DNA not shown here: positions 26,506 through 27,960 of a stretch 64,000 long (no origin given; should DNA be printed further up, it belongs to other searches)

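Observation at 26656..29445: Cdc48/VAT-like double AAA+ ATPase whose N domain is replaced by a ~350-aa polytopic membrane domain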

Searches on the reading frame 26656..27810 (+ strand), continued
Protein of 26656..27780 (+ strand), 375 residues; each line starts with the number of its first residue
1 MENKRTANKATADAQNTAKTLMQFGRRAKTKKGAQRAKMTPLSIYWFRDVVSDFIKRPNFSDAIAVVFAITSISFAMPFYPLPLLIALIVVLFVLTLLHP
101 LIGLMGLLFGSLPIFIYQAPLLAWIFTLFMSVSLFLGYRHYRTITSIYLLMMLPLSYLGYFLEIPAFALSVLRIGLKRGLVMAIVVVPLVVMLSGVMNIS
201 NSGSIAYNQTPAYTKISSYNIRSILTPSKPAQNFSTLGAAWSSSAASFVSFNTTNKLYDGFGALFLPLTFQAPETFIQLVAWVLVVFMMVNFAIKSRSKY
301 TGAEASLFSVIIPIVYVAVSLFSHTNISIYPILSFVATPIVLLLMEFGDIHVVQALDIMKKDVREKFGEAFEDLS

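Call 41: search_protein_families(library=pfam, proteins=[P0037, P0055, P0052, P0063, P0029], max_evalue=0.00001)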
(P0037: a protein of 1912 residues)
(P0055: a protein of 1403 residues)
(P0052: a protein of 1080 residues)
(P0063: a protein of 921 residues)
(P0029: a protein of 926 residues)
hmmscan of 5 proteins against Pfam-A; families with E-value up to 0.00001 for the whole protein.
P0037 (1912 aa): 14 families
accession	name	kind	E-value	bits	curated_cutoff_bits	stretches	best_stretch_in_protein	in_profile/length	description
PF00004.35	AAA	-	5.9e-74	247.2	21.2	3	1681-1810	1-130/131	ATPase family associated with various cellular activities (AAA)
PF14890.11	Intein_splicing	-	2.1e-44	151.5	35.8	2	968-1456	1-155/155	Intein splicing domain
PF14528.11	LAGLIDADG_3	-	1.1e-28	99.7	22.5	1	754-830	4-79/82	LAGLIDADG-like domain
PF17862.7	AAA_lid_3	-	4.2e-24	84.2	27.2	2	1833-1871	1-39/45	AAA+ lid domain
PF05496.18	RuvB_N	-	2.3e-11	44.2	27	1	1680-1798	35-150/159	Holliday junction DNA helicase RuvB P-loop domain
PF07728.20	AAA_5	-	5.2e-11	43.1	22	0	406-439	1-35/139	AAA domain (dynein-related subfamily)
PF01079.26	Hint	-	4.3e-10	40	29.7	0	480-536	38-96/213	Hint module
PF13191.12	AAA_16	-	1.2e-09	39.3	32.6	0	404-449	24-64/167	AAA ATPase domain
PF09336.16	Vps4_C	-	4.9e-09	36.5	21.3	0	1592-1625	27-60/61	Vps4 C terminal oligomerisation domain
PF13401.12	AAA_22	-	6.3e-09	36.7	27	0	407-439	8-43/130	AAA domain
PF13173.12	AAA_14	-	4.3e-08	33.7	27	0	1680-1749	4-74/129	AAA domain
PF06068.19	TIP49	-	8.4e-08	32.2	23.8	0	405-474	51-119/347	TIP49 P-loop domain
PF12775.13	AAA_7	-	1.8e-07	31.3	25.8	0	1675-1770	30-131/181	P-loop containing dynein motor region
PF07724.20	AAA_2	-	9.3e-07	29.5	27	0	1681-1773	6-100/166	AAA domain (Cdc48 subfamily)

P0055 (1403 aa): 19 families
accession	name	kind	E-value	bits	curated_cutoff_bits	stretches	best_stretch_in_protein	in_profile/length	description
PF00004.35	AAA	-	4.1e-73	244.4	21.2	3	1163-1288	1-130/131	ATPase family associated with various cellular activities (AAA)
PF17862.7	AAA_lid_3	-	4e-23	81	27.2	2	1033-1080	1-43/45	AAA+ lid domain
PF14890.11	Intein_splicing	-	2.1e-21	76.8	35.8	1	438-919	5-155/155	Intein splicing domain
PF14528.11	LAGLIDADG_3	-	3.4e-20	72.5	22.5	1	731-805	5-78/82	LAGLIDADG-like domain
PF05496.18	RuvB_N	-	6.1e-11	42.8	27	0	1155-1231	28-96/159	Holliday junction DNA helicase RuvB P-loop domain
PF13191.12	AAA_16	-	2.5e-10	41.5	32.6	0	1156-1193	20-58/167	AAA ATPase domain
PF13401.12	AAA_22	-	5.6e-10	40.1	27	0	385-414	8-40/130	AAA domain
PF07728.20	AAA_5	-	9.2e-10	39.1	22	0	385-416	2-34/139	AAA domain (dynein-related subfamily)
PF09336.16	Vps4_C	-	1.4e-08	35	21.3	0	1074-1106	28-60/61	Vps4 C terminal oligomerisation domain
PF05673.19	DUF815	-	3.3e-08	33.4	23.8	0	1121-1228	23-116/249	Protein of unknown function (DUF815)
PF06068.19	TIP49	-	6.4e-08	32.6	23.8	0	384-424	52-94/347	TIP49 P-loop domain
PF07724.20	AAA_2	-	2e-07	31.6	27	0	1161-1236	4-90/166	AAA domain (Cdc48 subfamily)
PF12775.13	AAA_7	-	3.2e-07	30.5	25.8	0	1155-1190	28-64/181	P-loop containing dynein motor region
PF13173.12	AAA_14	-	7.7e-07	29.6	27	0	1162-1230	4-73/129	AAA domain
PF13238.12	AAA_18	-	1.2e-06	29.4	29.4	0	385-425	1-40/128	AAA domain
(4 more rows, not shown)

P0052 (1080 aa): 21 families
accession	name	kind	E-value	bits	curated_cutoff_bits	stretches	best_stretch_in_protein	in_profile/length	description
PF00004.35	AAA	-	6.2e-72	240.6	21.2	3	858-983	1-130/131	ATPase family associated with various cellular activities (AAA)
PF17862.7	AAA_lid_3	-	2e-24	85.2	27.2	2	1005-1040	2-37/45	AAA+ lid domain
PF14890.11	Intein_splicing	-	4e-22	79.1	35.8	1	444-614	3-155/155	Intein splicing domain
PF07728.20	AAA_5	-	9.5e-11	42.3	22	0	393-422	2-32/139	AAA domain (dynein-related subfamily)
PF05496.18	RuvB_N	-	3.7e-10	40.2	27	0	854-926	32-96/159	Holliday junction DNA helicase RuvB P-loop domain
PF13191.12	AAA_16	-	5.9e-10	40.3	32.6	0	391-418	25-53/167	AAA ATPase domain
PF13401.12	AAA_22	-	8.9e-09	36.2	27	0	393-422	8-40/130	AAA domain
PF07724.20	AAA_2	-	2e-08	34.9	27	0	855-936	3-90/166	AAA domain (Cdc48 subfamily)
PF06068.19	TIP49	-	2.5e-07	30.6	23.8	0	846-905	42-101/347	TIP49 P-loop domain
PF13238.12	AAA_18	-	2.7e-07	31.6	29.4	0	393-437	1-44/128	AAA domain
PF25199.1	nSTAND_NTPase5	-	3.2e-07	30.7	34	0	818-927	9-109/145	Novel STAND NTPase 5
PF05673.19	DUF815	-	3.4e-07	30.1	23.8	0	818-923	25-116/249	Protein of unknown function (DUF815)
PF13521.12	AAA_28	-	4.2e-07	30.8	27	0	393-418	2-25/164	AAA domain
PF12775.13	AAA_7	-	1.4e-06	28.5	25.8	0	852-885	30-64/181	P-loop containing dynein motor region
PF13671.12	AAA_33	-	2.1e-06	28.5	27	0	393-433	2-40/143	AAA domain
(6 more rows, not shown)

P0063 (921 aa): 19 families
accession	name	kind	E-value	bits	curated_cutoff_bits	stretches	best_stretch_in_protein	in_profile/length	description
PF00004.35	AAA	-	3.8e-73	244.5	21.2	2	411-543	1-130/131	ATPase family associated with various cellular activities (AAA)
PF17862.7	AAA_lid_3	-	1.7e-20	72.6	27.2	2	845-879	1-35/45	AAA+ lid domain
PF07728.20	AAA_5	-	7.1e-13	49.2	22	0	698-811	1-135/139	AAA domain (dynein-related subfamily)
PF13173.12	AAA_14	-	1.5e-12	48.1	27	0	411-483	5-78/129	AAA domain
PF05496.18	RuvB_N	-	3.8e-12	46.7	27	0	697-771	34-100/159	Holliday junction DNA helicase RuvB P-loop domain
PF13191.12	AAA_16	-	2e-11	45.1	32.6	0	687-791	15-129/167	AAA ATPase domain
PF06068.19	TIP49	-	7.9e-11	42.2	23.8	0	666-751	25-106/347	TIP49 P-loop domain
PF13401.12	AAA_22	-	5e-10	40.2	27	0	411-443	8-43/130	AAA domain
PF07724.20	AAA_2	-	2.9e-09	37.6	27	0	697-788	4-101/166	AAA domain (Cdc48 subfamily)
PF13238.12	AAA_18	-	1.2e-08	35.9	29.4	0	411-447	1-34/128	AAA domain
PF00910.28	RNA_helicase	-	2.1e-07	31.8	21.5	0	699-766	1-60/105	RNA helicase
PF13207.12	AAA_17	-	2.8e-07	31.3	27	0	414-451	1-36/136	AAA domain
PF12775.13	AAA_7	-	3.4e-07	30.4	25.8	0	406-434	31-59/181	P-loop containing dynein motor region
PF24883.2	NPHP3_N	-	1.5e-06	29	24.8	0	699-722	25-48/164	Nephrocystin 3, N-terminal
PF13671.12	AAA_33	-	1.5e-06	29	27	0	699-728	2-31/143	AAA domain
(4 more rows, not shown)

P0029 (926 aa): 19 families
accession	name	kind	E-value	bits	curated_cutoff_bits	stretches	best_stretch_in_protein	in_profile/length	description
PF00004.35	AAA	-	3.7e-79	264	21.2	2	411-544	1-130/131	ATPase family associated with various cellular activities (AAA)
PF17862.7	AAA_lid_3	-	3.9e-23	81.1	27.2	2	849-883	1-35/45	AAA+ lid domain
PF13191.12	AAA_16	-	2.7e-13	51.2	32.6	0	695-793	25-129/167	AAA ATPase domain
PF05496.18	RuvB_N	-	4.4e-11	43.2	27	0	659-813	6-149/159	Holliday junction DNA helicase RuvB P-loop domain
PF13173.12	AAA_14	-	6.8e-11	42.7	27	0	411-479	5-74/129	AAA domain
PF13401.12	AAA_22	-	1.1e-10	42.3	27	0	411-441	8-41/130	AAA domain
PF07728.20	AAA_5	-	5.1e-10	39.9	22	0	411-480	2-79/139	AAA domain (dynein-related subfamily)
PF07724.20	AAA_2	-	2.5e-09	37.8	27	0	693-790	2-101/166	AAA domain (Cdc48 subfamily)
PF09336.16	Vps4_C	-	2.7e-08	34.1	21.3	0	608-640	28-60/61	Vps4 C terminal oligomerisation domain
PF12775.13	AAA_7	-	9.1e-08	32.3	25.8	0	692-782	31-127/181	P-loop containing dynein motor region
PF06068.19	TIP49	-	2e-07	31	23.8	0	409-451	51-95/347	TIP49 P-loop domain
PF13671.12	AAA_33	-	2.2e-07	31.7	27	0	411-490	2-47/143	AAA domain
PF25199.1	nSTAND_NTPase5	-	2.2e-07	31.2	34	0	657-766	9-109/145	Novel STAND NTPase 5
PF00910.28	RNA_helicase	-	4.2e-07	30.8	21.5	0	411-444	1-34/105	RNA helicase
PF13238.12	AAA_18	-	6.9e-07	30.2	29.4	0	411-452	1-40/128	AAA domain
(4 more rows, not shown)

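Call 42: fold_search(model_id=the predicted structure, library=viral)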
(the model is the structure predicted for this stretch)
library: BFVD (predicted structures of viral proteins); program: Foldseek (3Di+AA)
matches with E <= 10: 61; with E <= 0.001: 0
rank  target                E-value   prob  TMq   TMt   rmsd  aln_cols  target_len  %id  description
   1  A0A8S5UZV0            2.9e-01  0.14  0.14  0.07  24.2       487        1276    9  Minor tail protein [Siphoviridae sp. ctBeL15]
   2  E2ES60                4.9e-01  0.13  0.14  0.14  24.2       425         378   14  Latent membrane protein 2A (Fragment) [Epstein-Barr virus (strain GD1)]
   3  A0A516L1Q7            6.6e-01  0.12  0.15  0.10  28.4       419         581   10  (no name in the UniProt tables at hand)
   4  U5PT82                6.6e-01  0.10  0.13  0.05  22.8       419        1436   12  Tape measure [Clavibacter phage CN1A]
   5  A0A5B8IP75            8.4e-01  0.15  0.14  0.14  24.3       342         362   12  Uncharacterized protein [Mimiviridae sp. ChoanoV1]
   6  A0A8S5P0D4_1          1.0e+00  0.06  0.11  0.07  24.8       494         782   11  Minor tail protein [Siphoviridae sp. ctTBR23]
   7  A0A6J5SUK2            1.1e+00  0.08  0.12  0.10  21.0       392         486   12  Caudovirus, tape measure, N-terminal [uncultured Caudovirales phage]
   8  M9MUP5                1.3e+00  0.12  0.16  0.10  23.7       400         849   12  (no name in the UniProt tables at hand)
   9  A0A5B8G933            1.3e+00  0.06  0.13  0.11  23.9       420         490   12  Membrane protein K15 [Colobine gammaherpesvirus 1]
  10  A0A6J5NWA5            1.4e+00  0.07  0.13  0.09  30.7       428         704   11  Uncharacterized protein [uncultured Caudovirales phage]
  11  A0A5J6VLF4            1.5e+00  0.06  0.12  0.15  20.0       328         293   14  EamA-like transporter family protein [Megaviridae environmental sample]
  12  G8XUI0                1.5e+00  0.06  0.11  0.10  35.6       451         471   12  Regulatory protein IE1 [Aotine betaherpesvirus 1]
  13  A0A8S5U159            1.7e+00  0.04  0.12  0.08  26.7       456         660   12  Minor tail protein (Fragment) [Myoviridae sp. ctumZ20]
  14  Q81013                1.8e+00  0.08  0.15  0.13  24.6       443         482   10  Latent membrane protein 2A [Cercopithecine herpesvirus 12]
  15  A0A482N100            1.8e+00  0.08  0.14  0.13  28.8       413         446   12  Baseplate hub subunit, tail length determinator [Escherichia phage vB_EcoM_MM02]
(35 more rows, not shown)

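Call 44: find_encoding_contigs(protein=P0063, flank=6000, max_places=3)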
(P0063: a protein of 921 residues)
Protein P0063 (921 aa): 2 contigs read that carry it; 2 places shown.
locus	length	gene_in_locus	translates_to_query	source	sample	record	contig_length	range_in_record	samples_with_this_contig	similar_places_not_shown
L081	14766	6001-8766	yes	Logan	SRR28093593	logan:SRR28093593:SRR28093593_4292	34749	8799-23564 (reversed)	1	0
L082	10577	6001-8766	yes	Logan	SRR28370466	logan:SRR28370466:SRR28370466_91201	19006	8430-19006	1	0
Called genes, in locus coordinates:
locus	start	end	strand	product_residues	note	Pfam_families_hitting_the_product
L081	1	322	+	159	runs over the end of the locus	PF01936:NYN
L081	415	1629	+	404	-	PF08323:Glyco_transf_5, PF13439:Glyco_transf_4, PF13579:Glyco_trans_4_4, PF20706:GT4-conflict, PF00534:Glycos_transf_1, PF13692:Glyco_trans_1_4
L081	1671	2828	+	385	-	PF03065:Glyco_hydro_57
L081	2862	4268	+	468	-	PF00266:Aminotran_5 (weak)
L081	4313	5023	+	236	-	-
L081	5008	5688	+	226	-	PF01987:AIM24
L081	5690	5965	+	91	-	-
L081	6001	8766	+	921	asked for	PF05496:RuvB_N (faint), PF05673:DUF815 (faint), PF00005:ABC_tran (faint), PF01078:Mg_chelatase (faint), PF00004:AAA, PF17862:AAA_lid_3, PF00004:AAA, PF17862:AAA_lid_3, +16 more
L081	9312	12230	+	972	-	PF05124:S_layer_C (faint)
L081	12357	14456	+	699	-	-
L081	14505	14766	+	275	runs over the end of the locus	-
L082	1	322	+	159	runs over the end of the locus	PF01936:NYN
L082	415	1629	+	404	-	PF08323:Glyco_transf_5, PF13439:Glyco_transf_4, PF13579:Glyco_trans_4_4, PF20706:GT4-conflict, PF00534:Glycos_transf_1, PF13692:Glyco_trans_1_4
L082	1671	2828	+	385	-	PF03065:Glyco_hydro_57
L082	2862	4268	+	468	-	PF00266:Aminotran_5 (weak)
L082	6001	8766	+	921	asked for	PF05496:RuvB_N (faint), PF05673:DUF815 (faint), PF00005:ABC_tran (faint), PF01078:Mg_chelatase (faint), PF00004:AAA, PF17862:AAA_lid_3, PF00004:AAA, PF17862:AAA_lid_3, +16 more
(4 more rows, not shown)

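Call 45: find_encoding_contigs(protein=P0029, flank=6000, max_places=3)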
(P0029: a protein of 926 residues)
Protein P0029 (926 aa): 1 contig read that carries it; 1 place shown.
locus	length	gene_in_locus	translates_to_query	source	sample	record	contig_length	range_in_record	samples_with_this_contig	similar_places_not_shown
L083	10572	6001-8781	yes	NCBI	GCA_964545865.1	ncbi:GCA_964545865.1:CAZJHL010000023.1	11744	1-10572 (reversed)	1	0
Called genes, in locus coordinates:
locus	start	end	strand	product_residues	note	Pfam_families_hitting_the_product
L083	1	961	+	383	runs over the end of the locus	PF05496:RuvB_N, PF00004:AAA, PF21960:RCF1-5-like_lid (weak)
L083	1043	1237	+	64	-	-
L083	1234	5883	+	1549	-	PF19077:Big_13 (faint), PF02412:TSP_3 (weak), PF18370:RGI_lyase (faint)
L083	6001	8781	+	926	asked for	PF13521:AAA_28 (faint), PF01695:IstB_IS21 (faint), PF05673:DUF815 (faint), PF25199:nSTAND_NTPase5 (faint), PF00004:AAA, PF17862:AAA_lid_3, PF00004:AAA, PF17862:AAA_lid_3, +14 more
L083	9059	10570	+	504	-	?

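Call 52: list_cluster_members(proteins=[P0063, P0029, P0024, P0026, P0031, P0033, P0036, P0038, P0047, P0050])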
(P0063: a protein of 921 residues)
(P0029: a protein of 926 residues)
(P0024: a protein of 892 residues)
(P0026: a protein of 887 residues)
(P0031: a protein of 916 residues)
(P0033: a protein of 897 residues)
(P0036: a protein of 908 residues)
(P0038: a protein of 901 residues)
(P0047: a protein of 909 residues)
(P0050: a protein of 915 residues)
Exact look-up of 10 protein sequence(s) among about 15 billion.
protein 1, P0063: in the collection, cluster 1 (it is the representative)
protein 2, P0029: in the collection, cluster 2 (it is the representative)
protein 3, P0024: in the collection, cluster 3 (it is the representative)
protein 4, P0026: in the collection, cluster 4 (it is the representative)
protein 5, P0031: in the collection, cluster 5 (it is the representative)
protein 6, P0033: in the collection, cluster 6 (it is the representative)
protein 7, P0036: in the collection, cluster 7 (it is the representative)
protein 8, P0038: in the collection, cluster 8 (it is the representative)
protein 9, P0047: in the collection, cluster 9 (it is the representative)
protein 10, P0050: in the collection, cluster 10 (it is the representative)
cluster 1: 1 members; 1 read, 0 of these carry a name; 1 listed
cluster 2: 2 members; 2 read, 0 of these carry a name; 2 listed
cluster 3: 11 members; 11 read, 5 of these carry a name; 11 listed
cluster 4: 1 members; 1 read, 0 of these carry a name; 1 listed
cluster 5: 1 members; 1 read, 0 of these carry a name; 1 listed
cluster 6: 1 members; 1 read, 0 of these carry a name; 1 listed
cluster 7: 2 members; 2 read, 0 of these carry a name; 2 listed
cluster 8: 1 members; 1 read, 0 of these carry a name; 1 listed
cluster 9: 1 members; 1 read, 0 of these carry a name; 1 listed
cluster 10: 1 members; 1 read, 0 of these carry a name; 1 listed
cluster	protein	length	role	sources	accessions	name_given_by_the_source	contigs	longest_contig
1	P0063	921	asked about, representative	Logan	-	-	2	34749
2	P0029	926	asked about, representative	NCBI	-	-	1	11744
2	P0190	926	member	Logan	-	-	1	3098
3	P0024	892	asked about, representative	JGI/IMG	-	-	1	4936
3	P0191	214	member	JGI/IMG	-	SpoVK/Ycf46/Vps4 family AAA+-type ATPase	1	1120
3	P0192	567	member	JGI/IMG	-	SpoVK/Ycf46/Vps4 family AAA+-type ATPase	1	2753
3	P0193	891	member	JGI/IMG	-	SpoVK/Ycf46/Vps4 family AAA+-type ATPase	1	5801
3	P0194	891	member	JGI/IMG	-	SpoVK/Ycf46/Vps4 family AAA+-type ATPase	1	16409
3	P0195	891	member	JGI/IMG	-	SpoVK/Ycf46/Vps4 family AAA+-type ATPase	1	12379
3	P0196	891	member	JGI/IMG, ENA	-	-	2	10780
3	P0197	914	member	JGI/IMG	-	-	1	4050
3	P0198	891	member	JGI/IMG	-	-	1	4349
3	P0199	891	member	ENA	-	-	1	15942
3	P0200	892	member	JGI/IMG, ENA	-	-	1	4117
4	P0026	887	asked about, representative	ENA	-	-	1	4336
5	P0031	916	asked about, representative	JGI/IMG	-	-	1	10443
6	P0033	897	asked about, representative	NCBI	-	-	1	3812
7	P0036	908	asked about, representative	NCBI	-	-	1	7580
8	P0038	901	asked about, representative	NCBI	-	-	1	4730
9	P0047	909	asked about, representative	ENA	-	-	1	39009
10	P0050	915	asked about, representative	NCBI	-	-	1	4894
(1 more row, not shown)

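Call 65: search_protein_families(library=pfam, proteins=[L010:10677-12086:+, L010:12165-13106:-, L010:13122-14954:-], max_evalue=0.001)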
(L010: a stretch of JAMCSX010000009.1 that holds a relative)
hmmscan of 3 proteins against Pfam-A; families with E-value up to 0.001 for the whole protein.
L010:10677-12086:+ (469 aa): 1 family
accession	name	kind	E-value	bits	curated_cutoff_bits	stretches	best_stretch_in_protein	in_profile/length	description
PF00361.26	Proton_antipo_M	-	2.4e-59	201.4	21.5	1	125-407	1-285/294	NADH:quinone oxidoreductase/Mrp antiporter, TM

L010:12165-13106:- (313 aa): 0 families

L010:13122-14954:- (610 aa): 1 family
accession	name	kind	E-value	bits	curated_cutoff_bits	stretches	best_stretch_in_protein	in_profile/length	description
PF09843.14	DUF2070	-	3e-76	257.4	30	1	7-602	2-560/561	Predicted membrane protein (DUF2070)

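Call 72: search_protein_families(library=padloc, proteins=[window:26656-27780:+], max_evalue=0.001)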
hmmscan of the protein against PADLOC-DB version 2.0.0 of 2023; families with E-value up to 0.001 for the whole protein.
window:26656-27780:+ (375 aa): 0 families

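Call 73: search_protein_families(library=phrogs, proteins=[window:26656-27780:+], max_evalue=0.01)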
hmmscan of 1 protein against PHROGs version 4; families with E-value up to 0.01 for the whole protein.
window:26656-27780:+ (375 aa): 0 families
